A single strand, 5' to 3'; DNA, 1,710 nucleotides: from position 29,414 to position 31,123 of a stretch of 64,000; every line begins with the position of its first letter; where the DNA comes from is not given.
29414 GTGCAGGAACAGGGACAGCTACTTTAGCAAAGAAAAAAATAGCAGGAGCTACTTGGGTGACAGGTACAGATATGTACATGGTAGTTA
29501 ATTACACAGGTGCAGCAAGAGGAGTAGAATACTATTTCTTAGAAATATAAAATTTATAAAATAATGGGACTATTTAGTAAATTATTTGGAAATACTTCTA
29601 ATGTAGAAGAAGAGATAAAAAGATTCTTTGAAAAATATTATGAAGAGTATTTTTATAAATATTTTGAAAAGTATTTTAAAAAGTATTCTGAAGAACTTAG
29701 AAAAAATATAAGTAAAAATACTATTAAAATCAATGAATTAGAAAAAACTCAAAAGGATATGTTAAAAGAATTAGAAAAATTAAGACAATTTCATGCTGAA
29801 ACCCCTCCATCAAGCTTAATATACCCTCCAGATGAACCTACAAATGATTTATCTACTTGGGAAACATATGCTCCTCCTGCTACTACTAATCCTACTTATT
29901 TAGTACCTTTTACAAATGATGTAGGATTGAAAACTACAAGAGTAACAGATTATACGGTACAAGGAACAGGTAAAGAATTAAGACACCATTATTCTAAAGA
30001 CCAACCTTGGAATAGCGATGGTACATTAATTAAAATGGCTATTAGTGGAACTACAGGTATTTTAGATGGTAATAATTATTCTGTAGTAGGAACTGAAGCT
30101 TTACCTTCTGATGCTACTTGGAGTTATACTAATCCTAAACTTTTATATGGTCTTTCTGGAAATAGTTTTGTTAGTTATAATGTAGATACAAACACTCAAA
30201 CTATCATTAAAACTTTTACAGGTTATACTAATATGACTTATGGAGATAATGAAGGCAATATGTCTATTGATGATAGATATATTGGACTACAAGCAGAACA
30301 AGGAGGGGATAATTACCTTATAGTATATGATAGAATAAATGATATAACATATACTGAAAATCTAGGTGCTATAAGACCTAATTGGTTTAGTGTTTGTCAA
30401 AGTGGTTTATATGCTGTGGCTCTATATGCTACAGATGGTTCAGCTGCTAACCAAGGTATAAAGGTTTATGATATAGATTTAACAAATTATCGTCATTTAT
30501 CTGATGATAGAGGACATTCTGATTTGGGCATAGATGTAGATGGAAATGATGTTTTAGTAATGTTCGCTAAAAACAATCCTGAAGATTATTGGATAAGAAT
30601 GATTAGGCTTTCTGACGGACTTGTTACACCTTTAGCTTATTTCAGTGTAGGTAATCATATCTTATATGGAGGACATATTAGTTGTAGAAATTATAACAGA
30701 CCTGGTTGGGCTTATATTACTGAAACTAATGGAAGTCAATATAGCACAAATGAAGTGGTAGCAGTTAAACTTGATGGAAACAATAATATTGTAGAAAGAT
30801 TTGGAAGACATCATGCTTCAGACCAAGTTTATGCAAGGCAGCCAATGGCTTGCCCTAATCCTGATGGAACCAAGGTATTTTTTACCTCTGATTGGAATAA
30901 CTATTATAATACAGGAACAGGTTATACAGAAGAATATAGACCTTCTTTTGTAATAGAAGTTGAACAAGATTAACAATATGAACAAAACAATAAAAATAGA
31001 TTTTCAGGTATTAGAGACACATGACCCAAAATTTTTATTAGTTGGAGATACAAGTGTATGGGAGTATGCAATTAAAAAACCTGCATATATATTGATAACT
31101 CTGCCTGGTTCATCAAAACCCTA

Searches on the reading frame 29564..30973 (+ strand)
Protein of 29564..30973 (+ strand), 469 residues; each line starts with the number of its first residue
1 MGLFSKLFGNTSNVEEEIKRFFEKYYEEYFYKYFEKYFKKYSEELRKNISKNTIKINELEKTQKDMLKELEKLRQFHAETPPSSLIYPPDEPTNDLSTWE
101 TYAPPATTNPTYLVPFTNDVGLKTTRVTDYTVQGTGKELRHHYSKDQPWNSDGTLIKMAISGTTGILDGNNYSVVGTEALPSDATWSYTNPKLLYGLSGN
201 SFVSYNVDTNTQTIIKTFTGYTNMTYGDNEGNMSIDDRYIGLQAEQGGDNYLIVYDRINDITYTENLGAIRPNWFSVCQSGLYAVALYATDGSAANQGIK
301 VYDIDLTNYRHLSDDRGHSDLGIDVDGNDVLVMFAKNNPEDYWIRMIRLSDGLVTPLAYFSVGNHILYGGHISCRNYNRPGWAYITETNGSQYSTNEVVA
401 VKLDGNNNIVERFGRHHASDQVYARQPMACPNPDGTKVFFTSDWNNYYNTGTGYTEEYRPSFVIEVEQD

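Call 3: search_protein_families(library=pfam, proteins=[window:29564-30973:+], max_evalue=0.1)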
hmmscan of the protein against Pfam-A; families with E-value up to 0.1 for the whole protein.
window:29564-30973:+ (469 aa): 2 families
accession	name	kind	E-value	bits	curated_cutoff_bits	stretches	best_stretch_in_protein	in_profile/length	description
PF20229.3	ChrB_N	-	0.013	15.8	23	1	15-79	60-119/159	Protein ChrB, N-terminal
PF20263.4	LYRM2-like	-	0.021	15.8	26.8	1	16-77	7-62/85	LYR motif-containing protein 2-like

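Call 4: search_protein_families(library=phrogs, proteins=[window:29564-30973:+], max_evalue=0.1)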
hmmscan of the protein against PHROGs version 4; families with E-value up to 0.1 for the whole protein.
window:29564-30973:+ (469 aa): 1 family
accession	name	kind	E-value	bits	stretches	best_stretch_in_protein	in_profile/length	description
phrog_12067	-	head and packaging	0.0005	20.4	1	174-338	33-185/359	virion structural protein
